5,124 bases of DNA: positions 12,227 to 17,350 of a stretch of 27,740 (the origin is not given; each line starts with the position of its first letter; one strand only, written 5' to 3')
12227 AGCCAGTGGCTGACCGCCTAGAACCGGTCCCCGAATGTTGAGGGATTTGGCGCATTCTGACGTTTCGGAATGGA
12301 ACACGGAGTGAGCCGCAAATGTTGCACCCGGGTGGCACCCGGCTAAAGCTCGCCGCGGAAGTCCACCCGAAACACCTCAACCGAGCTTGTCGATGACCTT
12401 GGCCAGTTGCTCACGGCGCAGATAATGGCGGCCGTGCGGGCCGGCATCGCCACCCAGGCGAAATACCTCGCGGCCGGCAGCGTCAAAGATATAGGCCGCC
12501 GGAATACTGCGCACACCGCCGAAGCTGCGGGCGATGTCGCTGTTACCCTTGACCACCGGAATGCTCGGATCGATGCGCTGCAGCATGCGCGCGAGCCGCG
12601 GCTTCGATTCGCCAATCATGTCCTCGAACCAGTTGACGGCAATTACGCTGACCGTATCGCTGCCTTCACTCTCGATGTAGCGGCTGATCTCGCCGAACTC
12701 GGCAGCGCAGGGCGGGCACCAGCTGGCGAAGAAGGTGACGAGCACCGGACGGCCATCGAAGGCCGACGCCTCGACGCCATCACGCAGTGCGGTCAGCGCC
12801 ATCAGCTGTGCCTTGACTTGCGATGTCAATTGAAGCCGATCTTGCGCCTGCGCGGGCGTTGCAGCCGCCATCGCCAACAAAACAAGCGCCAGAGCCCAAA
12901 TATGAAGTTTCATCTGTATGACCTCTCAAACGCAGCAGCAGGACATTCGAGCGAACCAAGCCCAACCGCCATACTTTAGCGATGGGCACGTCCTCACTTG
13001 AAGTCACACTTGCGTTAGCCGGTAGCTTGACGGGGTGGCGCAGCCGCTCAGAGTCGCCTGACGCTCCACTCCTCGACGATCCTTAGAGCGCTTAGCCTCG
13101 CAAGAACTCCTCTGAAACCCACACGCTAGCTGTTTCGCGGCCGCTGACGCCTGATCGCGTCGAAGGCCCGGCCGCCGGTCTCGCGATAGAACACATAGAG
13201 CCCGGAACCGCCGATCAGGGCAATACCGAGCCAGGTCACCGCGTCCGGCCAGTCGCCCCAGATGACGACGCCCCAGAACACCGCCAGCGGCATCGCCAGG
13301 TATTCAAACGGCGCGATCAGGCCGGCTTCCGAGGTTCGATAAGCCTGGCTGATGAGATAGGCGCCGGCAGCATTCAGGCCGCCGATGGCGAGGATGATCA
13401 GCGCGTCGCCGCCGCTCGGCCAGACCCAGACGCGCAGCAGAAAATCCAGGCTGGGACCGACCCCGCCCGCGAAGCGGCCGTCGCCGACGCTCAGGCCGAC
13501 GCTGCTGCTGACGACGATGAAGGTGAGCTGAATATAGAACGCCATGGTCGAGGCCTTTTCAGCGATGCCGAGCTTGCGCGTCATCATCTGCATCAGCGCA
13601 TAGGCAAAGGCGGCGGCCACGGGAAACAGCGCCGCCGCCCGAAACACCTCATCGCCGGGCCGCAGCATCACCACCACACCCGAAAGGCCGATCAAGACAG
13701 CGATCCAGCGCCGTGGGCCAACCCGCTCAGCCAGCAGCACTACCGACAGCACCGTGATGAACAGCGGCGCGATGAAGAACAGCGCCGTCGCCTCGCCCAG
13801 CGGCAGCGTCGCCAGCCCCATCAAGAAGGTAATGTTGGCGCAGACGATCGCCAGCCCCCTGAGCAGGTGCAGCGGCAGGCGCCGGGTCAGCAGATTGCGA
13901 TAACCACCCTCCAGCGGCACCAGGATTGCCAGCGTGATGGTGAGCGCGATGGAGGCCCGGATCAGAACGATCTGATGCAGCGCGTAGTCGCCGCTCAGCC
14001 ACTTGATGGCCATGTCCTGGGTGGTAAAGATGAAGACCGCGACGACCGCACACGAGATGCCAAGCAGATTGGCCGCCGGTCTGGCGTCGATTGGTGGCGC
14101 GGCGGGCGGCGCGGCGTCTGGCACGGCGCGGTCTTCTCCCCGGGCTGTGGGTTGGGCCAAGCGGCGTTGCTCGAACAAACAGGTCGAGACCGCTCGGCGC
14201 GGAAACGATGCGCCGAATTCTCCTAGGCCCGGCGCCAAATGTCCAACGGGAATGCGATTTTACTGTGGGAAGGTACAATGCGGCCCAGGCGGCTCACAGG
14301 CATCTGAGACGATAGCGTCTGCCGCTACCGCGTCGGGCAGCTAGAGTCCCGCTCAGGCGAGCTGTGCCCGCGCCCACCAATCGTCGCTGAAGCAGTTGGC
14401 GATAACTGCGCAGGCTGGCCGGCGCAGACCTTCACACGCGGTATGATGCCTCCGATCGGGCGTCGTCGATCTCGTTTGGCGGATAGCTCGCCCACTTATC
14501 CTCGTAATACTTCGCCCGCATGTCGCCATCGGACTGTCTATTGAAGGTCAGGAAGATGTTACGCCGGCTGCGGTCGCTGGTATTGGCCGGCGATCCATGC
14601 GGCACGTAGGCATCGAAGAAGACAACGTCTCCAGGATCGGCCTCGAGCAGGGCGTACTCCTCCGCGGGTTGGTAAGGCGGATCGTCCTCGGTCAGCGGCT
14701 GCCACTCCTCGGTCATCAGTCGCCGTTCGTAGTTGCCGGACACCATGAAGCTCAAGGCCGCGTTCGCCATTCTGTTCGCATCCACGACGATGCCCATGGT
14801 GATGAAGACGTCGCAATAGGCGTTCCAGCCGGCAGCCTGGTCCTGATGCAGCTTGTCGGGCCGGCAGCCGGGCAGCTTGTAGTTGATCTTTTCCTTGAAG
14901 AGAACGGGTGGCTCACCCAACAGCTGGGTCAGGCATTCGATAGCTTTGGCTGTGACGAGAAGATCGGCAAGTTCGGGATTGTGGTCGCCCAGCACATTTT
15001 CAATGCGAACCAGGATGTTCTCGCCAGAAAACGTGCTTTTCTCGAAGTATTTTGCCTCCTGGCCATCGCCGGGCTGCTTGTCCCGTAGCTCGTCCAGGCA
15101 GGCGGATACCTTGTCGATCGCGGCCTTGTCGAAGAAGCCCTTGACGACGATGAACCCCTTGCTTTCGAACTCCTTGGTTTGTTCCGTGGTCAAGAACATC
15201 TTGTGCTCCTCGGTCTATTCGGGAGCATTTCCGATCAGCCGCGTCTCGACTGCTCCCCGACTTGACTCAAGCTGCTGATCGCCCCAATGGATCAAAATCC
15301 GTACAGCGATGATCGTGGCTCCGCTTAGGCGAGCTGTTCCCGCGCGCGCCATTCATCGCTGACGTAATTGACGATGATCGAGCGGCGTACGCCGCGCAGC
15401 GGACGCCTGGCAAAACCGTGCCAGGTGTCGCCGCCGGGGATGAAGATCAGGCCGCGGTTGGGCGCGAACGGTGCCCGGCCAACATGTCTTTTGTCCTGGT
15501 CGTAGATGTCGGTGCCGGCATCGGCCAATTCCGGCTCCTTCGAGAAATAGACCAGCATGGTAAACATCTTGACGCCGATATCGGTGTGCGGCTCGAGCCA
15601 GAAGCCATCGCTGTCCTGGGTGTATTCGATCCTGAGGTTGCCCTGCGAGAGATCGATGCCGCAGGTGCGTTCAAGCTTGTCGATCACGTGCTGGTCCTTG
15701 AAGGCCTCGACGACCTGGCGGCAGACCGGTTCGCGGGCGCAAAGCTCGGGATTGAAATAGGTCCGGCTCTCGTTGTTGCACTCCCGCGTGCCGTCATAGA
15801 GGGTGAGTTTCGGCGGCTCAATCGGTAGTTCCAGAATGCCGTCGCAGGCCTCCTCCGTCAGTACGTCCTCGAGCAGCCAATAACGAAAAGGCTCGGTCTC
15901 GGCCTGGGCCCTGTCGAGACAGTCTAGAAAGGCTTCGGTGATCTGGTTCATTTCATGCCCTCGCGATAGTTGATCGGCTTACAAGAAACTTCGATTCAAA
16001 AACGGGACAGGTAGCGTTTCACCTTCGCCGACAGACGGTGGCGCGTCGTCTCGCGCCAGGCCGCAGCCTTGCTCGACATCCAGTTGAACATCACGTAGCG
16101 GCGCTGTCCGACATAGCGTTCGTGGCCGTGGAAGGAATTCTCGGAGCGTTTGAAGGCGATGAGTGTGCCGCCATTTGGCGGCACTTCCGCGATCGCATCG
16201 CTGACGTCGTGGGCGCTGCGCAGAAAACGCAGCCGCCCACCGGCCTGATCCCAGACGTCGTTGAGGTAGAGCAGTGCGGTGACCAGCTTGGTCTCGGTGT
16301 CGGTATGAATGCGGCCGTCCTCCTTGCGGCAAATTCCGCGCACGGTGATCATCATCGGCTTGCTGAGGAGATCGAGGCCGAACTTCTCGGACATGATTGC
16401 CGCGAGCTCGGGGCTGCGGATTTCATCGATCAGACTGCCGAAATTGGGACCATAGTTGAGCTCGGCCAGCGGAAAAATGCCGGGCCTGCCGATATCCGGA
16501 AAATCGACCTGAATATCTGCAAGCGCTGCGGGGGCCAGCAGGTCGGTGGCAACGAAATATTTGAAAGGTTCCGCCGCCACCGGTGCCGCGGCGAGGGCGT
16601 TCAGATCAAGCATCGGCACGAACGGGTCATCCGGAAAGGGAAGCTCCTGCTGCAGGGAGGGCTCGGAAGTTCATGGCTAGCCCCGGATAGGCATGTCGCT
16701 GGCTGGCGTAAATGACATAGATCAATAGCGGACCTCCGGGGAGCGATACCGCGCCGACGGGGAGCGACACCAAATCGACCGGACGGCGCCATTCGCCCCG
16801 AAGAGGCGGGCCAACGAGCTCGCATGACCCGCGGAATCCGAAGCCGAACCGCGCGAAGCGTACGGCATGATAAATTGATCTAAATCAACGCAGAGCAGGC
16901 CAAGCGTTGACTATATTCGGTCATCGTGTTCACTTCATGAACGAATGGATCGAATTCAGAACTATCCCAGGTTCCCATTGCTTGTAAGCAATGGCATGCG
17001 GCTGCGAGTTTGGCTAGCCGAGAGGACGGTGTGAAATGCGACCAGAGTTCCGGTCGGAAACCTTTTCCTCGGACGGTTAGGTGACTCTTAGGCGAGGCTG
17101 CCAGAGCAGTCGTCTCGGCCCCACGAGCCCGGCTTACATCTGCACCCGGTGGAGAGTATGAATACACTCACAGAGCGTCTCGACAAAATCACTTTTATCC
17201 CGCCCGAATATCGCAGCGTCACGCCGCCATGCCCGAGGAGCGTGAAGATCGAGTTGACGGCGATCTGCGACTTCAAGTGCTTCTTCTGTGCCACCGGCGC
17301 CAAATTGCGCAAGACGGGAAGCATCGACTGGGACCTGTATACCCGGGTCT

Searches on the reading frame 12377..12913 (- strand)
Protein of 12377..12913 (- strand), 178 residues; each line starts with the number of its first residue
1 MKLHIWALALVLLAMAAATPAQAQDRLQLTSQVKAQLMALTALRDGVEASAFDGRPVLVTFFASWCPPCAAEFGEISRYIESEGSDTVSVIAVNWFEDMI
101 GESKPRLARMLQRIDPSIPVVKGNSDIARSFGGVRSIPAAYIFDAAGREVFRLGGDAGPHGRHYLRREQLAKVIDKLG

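Call 8: search_protein_families(library=pfam, proteins=[window:12377-12913:-], max_evalue=0.01)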
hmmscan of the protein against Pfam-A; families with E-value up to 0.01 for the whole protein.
window:12377-12913:- (178 aa): 6 families
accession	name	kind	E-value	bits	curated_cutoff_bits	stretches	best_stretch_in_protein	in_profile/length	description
PF00578.27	AhpC-TSA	-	1.8e-08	34.8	26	1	46-147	17-119/124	AhpC/TSA family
PF08534.16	Redoxin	-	2.1e-08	34.5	26.6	1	47-98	21-73/148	Redoxin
PF13098.12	Thioredoxin_2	-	1.9e-05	25.4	27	1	53-157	4-95/104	Thioredoxin-like domain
PF00085.26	Thioredoxin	-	0.00012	22.4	23.5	1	55-94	19-57/103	Thioredoxin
PF13905.12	Thioredoxin_8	-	0.00052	20.7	27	1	54-148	1-93/94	Thioredoxin-like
PF13899.12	Thioredoxin_7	-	0.0017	18.9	27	1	42-70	5-33/83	Thioredoxin-like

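Call 9: search_protein_families(library=ncbifam, proteins=[window:12377-12913:-], max_evalue=0.01)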
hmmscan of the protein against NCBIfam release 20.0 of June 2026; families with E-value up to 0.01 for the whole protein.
window:12377-12913:- (178 aa): 9 families
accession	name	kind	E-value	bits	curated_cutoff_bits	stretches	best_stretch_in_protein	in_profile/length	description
NF041202.1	StoA_CxxC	exception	6.9e-11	42.3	210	1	8-148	10-143/163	endospore biogenesis thiol-disulfide oxidoreductase StoA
NF002854.0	PRK03147.1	subfamily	1.9e-09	37.7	170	1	25-149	32-152/176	thiol-disulfide oxidoreductase ResA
TIGR00385.1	dsbE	subfamily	2.9e-09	36.8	123.15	1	43-157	48-158/173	DsbE family thiol:disulfide interchange protein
NF047696.1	ThlDiSintTplARhiz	equivalog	7.9e-08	32.3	230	1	47-106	90-147/219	thiol:disulfide interchange protein TlpA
NF010625.0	PRK14018.1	equivalog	8.5e-08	31.1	522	1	12-146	16-149/521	bifunctional peptide-methionine (S)-S-oxide reductase MsrA/peptide-methionine (R)-S-oxide reductase MsrB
TIGR01068.1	thioredoxin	equivalog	6.1e-06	26.3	96.8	1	54-94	14-53/101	thioredoxin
NF008229.0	PRK10996.1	equivalog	1.4e-05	24.8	125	1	47-95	45-92/141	thioredoxin TrxC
NF011941.0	PRK15412.1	equivalog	7.8e-05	22.3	359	1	53-156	67-162/185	thiol:disulfide interchange protein DsbE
NF043050.1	DisulfRedDsbH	equivalog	0.0077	16.3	190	0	5-70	11-76/166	disulfide reductase DsbH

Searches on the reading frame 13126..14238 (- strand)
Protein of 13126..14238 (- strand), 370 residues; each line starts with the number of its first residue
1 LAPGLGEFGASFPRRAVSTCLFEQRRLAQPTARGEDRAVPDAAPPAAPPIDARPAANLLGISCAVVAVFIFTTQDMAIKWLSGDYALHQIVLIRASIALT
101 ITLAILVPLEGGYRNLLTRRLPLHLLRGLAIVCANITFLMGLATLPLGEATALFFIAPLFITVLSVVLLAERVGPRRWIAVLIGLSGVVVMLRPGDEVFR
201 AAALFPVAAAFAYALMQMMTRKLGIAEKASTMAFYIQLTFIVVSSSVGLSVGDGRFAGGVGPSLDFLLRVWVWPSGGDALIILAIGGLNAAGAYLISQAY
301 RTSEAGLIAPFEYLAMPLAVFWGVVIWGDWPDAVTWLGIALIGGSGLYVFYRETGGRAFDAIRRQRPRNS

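Call 8: search_protein_families(library=pfam, proteins=[window:13126-14238:-], max_evalue=0.01)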
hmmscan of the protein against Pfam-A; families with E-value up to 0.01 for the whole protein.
window:13126-14238:- (370 aa): 1 family
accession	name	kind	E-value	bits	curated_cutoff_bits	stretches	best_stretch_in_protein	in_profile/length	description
PF00892.27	EamA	-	6.5e-17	62.5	28.2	2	59-192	2-134/135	EamA-like transporter family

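Call 9: search_protein_families(library=ncbifam, proteins=[window:13126-14238:-], max_evalue=0.01)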
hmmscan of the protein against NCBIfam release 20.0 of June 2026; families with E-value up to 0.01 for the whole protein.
window:13126-14238:- (370 aa): 5 families
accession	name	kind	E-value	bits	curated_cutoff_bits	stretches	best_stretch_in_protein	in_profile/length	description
TIGR00950.1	2A78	equivalog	5.5e-12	45.6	230.2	1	80-236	11-163/264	carboxylate/amino acid/amine transporter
NF050091.1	ArAmAcExpYddG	equivalog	0.00012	21.7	300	1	67-228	13-178/285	aromatic amino acid exporter YddG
NF011959.0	PRK15430.1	equivalog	0.00013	21.3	540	1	136-231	88-179/296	EamA family transporter RarD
NF007823.0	PRK10532.1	equivalog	0.00018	20.7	354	1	93-236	46-183/295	threonine/homoserine exporter RhtA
NF011625.2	PRK15051.1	equivalog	0.0008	19.6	92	1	120-191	33-107/111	4-amino-4-deoxy-L-arabinose-phosphoundecaprenol flippase subunit ArnE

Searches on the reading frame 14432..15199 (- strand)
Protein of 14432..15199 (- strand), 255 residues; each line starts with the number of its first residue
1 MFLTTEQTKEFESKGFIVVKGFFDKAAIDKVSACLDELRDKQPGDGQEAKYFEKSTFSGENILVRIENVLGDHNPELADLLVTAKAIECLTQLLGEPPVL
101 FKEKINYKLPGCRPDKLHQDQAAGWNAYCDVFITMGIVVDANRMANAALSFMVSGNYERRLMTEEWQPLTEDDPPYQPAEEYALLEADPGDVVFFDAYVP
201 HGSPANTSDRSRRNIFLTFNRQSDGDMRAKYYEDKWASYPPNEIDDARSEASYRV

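Call 8: search_protein_families(library=pfam, proteins=[window:14432-15199:-], max_evalue=0.01)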
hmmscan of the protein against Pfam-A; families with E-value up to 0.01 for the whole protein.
window:14432-15199:- (255 aa): 2 families
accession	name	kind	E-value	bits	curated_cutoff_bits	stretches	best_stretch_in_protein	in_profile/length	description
PF05721.19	PhyH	-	4.1e-17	63.6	22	1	11-213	1-212/213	Phytanoyl-CoA dioxygenase (PhyH)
PF13759.12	2OG-FeII_Oxy_5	-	0.0015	19.3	27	1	176-214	59-97/101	Putative 2OG-Fe(II) oxygenase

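Call 9: search_protein_families(library=ncbifam, proteins=[window:14432-15199:-], max_evalue=0.01)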
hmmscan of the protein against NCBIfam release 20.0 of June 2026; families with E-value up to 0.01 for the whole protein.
window:14432-15199:- (255 aa): 2 families
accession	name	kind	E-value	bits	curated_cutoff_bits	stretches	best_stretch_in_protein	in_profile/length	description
NF052437.1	MPhHdxlPhnYGIM8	equivalog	2.5e-35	122.2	500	1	3-240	5-234/260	methylphosphonate hydroxylase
TIGR02408.1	ectoine_ThpD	equivalog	2.3e-06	27.1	336.5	1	188-222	216-250/277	ectoine hydroxylase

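Call 79: search_solved_structures(query=window:14432-15199:-, max_evalue=0.001)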
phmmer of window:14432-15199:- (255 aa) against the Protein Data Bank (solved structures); distinct sequences matched with E-value up to 0.001: 2.
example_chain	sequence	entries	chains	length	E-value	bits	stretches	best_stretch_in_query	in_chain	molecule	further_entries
3emr_A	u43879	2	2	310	2.2e-05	27.3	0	3-115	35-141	EctD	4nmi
9ijj_AA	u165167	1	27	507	0.00037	23.3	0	70-105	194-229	Sperm-associated antigen 6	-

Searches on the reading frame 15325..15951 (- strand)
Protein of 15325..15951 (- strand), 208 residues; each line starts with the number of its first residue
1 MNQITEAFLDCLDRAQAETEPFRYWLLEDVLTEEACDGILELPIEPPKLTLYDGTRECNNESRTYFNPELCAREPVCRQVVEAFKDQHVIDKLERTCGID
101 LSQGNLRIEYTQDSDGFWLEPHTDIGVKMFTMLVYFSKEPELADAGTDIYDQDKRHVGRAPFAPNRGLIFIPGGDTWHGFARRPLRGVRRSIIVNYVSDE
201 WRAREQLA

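Call 8: search_protein_families(library=pfam, proteins=[window:15325-15951:-], max_evalue=0.01)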
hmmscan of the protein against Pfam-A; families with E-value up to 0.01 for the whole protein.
window:15325-15951:- (208 aa): 1 family
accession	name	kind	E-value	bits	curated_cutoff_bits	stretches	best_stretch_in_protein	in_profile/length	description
PF13640.12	2OG-FeII_Oxy_3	-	0.0068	17.8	27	1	114-195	7-96/98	2OG-Fe(II) oxygenase superfamily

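Call 9: search_protein_families(library=ncbifam, proteins=[window:15325-15951:-], max_evalue=0.01)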
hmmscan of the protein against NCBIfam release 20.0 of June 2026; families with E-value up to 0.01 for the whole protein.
window:15325-15951:- (208 aa): 0 families

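Call 34: find_homologous_proteins(query=window:15325-15951:-, max_evalue=0.00001)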
Query window:15325-15951:- (208 aa): 6134 proteins with E <= 0.00001 among 6284 candidates; the best 120 are listed.
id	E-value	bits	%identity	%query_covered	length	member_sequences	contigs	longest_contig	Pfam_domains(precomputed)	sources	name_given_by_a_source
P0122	1.2e-141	488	100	100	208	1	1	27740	-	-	-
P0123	2.4e-130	451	92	100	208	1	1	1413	-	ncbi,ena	-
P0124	1.5e-118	412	83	100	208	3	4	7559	-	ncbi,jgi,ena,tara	jgi:hypothetical protein|tara:strand:+ start:279 stop:905 length:627 start_codon:yes stop_codon:yes 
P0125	2.1e-111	389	78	100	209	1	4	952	-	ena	-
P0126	6.9e-111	387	80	100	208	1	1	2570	-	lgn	-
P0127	1.8e-109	382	78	100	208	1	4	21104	-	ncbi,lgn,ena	-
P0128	3.3e-108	378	77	100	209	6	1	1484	-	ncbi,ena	-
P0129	4.0e-106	371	76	100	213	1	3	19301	-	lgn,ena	-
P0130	6.3e-102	358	73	100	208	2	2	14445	-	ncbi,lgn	ncbi:MAG: 2OG-Fe(II) oxygenase [Kiloniellaceae bacterium]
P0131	5.7e-101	355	73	100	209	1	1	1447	-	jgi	-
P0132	3.0e-100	352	71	100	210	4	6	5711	-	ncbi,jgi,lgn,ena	jgi:hypothetical protein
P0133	2.5e-99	349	71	100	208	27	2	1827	-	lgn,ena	-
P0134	3.0e-99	349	70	100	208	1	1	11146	-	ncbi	ncbi:MAG: 2OG-Fe(II) oxygenase [Kiloniellaceae bacterium]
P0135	8.6e-99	347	71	100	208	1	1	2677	-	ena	-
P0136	8.5e-98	344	70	100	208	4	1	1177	-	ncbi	-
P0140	1.3e-94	334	66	100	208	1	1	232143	-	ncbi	-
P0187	5.9e-75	269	60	97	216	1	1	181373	-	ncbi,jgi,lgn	ncbi:MAG: 2OG-Fe(II) oxygenase [Hyphomicrobium sp.]|jgi:hypothetical protein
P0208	2.0e-73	264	58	98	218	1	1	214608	-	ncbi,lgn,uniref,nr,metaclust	ncbi:2OG-Fe(II) oxygenase [Azospirillum halopraeferens]|uniref:2OG-Fe(II) oxygenase n=1 Tax=Azospiri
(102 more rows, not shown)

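Call 35: find_encoding_contigs(protein=P0140, flank=6000, max_places=1)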
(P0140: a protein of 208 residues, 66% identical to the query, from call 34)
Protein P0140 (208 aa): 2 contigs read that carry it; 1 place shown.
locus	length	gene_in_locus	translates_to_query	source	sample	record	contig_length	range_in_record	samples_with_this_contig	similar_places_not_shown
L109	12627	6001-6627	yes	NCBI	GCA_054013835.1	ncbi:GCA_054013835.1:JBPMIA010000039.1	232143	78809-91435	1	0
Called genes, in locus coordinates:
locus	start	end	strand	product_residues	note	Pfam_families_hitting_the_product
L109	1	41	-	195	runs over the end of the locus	PF01250:Ribosomal_S6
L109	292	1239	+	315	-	PF00698:Acyl_transf_1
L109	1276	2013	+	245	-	PF00106:adh_short, PF08659:KR, PF13561:adh_short_C2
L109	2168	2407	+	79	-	PF00550:PP-binding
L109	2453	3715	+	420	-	PF00109:ketoacyl-synt, PF00108:Thiolase_N (faint), PF02801:Ketoacyl-synt_C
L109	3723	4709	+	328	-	PF02618:YceG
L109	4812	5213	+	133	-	PF16998:17kDa_Anti_2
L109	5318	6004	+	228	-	PF13640:2OG-FeII_Oxy_3, PF13661:2OG-FeII_Oxy_4 (weak)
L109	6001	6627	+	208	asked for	-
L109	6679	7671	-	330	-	PF08240:ADH_N, PF00107:ADH_zinc_N, PF13602:ADH_zinc_N_2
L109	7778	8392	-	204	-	PF00106:adh_short, PF08659:KR (faint), PF13561:adh_short_C2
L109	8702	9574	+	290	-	PF03755:YicC-like_N, PF08340:YicC-like_C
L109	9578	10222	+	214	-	PF00625:Guanylate_kin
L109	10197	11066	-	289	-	PF00398:RrnaAD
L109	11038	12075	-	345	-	PF04166:PdxA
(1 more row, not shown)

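Call 36: find_encoding_contigs(protein=P0187, flank=6000, max_places=1)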
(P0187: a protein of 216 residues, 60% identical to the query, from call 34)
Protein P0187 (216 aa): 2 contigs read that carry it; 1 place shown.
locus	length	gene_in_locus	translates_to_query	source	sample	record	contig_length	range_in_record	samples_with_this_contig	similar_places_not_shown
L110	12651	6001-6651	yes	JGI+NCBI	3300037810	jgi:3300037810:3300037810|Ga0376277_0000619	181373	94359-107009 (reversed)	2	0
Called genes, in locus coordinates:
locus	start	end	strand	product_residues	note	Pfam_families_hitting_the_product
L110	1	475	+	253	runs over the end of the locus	-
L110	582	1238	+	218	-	PF01694:Rhomboid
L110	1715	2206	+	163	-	PF22381:Staph_reg_Sar_Rot, PF01978:TrmB (weak), PF12802:MarR_2, PF01047:MarR, PF13412:HTH_24, PF13463:HTH_27 (weak), PF22166:WHD_ArnR1 (weak)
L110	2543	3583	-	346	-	PF01018:GTP1_OBG, PF01926:MMR_HSR1, PF02421:FeoB_N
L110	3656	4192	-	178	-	PF13302:Acetyltransf_3, PF00583:Acetyltransf_1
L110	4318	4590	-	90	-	PF01016:Ribosomal_L27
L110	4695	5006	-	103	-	PF00829:Ribosomal_L21p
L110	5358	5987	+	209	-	PF13640:2OG-FeII_Oxy_3, PF13661:2OG-FeII_Oxy_4 (faint)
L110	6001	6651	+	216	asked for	-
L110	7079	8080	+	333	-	-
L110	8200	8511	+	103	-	PF13239:2TM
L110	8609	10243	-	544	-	PF01268:FTHFS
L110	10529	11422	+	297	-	PF03602:Cons_hypoth95 (weak), PF05175:MTS, PF06325:PrmA, PF01170:UPF0020 (weak), PF13847:Methyltransf_31, PF08242:Methyltransf_12, PF09445:Methyltransf_15 (weak), PF13649:Methyltransf_25, +3 more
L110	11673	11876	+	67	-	-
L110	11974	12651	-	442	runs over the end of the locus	PF13400:Tad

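Call 37: find_encoding_contigs(protein=P0208, flank=6000, max_places=1)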
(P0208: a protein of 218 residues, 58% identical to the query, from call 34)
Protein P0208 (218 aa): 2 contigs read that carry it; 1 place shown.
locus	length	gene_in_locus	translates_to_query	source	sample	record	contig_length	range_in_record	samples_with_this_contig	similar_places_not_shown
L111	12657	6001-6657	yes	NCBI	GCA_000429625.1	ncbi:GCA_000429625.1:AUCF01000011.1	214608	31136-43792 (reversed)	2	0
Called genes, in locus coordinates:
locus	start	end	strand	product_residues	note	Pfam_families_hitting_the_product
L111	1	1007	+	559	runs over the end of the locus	PF13231:PMT_2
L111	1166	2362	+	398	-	PF00144:Beta-lactamase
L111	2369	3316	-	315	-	PF03547:Mem_trans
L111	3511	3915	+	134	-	PF05099:TerB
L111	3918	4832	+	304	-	PF02826:2-Hacid_dh_C, PF03446:NAD_binding_2, PF03807:F420_oxidored (weak), PF21761:RedAm-like_C (weak), PF14833:NAD_binding_11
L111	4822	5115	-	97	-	-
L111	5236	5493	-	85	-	PF08843:AbiEii (weak)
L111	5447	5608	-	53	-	-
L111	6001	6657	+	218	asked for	-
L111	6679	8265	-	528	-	-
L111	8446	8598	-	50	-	-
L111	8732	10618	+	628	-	PF00664:ABC_membrane, PF00005:ABC_tran, PF02463:SMC_N (weak)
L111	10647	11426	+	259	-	PF01909:NTP_transf_2 (weak), PF18765:Polbeta (weak), PF13427:AadA_C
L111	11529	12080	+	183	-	-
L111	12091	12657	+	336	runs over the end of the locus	PF03308:MeaB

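Call 78: search_solved_structures(query=window:15325-15951:-, max_evalue=1)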
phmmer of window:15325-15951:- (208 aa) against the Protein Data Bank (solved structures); distinct sequences matched with E-value up to 1: 5.
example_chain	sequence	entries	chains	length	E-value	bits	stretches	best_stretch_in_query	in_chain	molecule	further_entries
9blq_A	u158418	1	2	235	0.00011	25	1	76-182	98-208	Putative hydroxylase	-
6b55_A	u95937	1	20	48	0.11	15.1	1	56-97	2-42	Flower-specific defensin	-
1mr4_A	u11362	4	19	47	0.19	14.4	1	56-97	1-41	Nicotiana alata plant defensin 1 (NaD1) | FLOWER-SPECIFIC DEFENSIN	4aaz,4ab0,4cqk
5kk4_A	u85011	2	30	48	0.79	12.4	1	56-97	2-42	NsD7 | Defensin NsD7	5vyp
6mry_A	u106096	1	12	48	0.81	12.3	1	56-97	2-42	NoD173 defensin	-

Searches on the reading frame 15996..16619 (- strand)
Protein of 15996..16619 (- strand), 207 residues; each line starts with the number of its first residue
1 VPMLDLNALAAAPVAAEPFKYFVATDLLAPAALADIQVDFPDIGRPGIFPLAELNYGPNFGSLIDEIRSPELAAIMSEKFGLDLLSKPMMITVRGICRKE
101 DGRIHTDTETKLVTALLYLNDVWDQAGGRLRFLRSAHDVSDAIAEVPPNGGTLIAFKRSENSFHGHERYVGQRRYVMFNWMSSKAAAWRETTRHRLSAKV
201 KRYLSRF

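Call 8: search_protein_families(library=pfam, proteins=[window:15996-16619:-], max_evalue=0.01)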
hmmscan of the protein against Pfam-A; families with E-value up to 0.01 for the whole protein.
window:15996-16619:- (207 aa): 2 families
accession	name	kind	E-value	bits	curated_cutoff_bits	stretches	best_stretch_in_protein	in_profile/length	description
PF13640.12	2OG-FeII_Oxy_3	-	1.4e-10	42.4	27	1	104-181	14-97/98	2OG-Fe(II) oxygenase superfamily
PF13661.12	2OG-FeII_Oxy_4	-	6.1e-05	23.9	27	1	105-181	15-97/98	2OG-Fe(II) oxygenase superfamily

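Call 9: search_protein_families(library=ncbifam, proteins=[window:15996-16619:-], max_evalue=0.01)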
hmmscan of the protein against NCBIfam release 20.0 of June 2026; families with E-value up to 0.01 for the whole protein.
window:15996-16619:- (207 aa): 1 family
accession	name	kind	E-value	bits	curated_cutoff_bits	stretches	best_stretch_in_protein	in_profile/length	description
NF041706.1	2OG_matur_YhhC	equivalog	5.1e-07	29.5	150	1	53-177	51-176/182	cyclophane-containing peptide 2OG-Fe(II) oxygenase YhhC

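Call 77: search_solved_structures(query=window:15996-16613:-, max_evalue=1)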
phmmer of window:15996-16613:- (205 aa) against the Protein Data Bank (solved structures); distinct sequences matched with E-value up to 1: 3.
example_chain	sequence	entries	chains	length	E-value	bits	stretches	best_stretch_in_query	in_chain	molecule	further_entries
9blq_A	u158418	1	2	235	1.3e-09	40.9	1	59-166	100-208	Putative hydroxylase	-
9ei6_A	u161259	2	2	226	9e-06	28.4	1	102-163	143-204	Prolyl 4-hydroxylase alpha subunit domain-containing protein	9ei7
4iw3_A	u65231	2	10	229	0.06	15.9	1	104-159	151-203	Putative uncharacterized protein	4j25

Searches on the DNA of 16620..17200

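Call 83: search_rna_families(source=window, start=16620, end=17200, threshold=evalue, max_evalue=1)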
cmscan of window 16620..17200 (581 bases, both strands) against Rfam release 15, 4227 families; matches with E-value up to 1: 0.
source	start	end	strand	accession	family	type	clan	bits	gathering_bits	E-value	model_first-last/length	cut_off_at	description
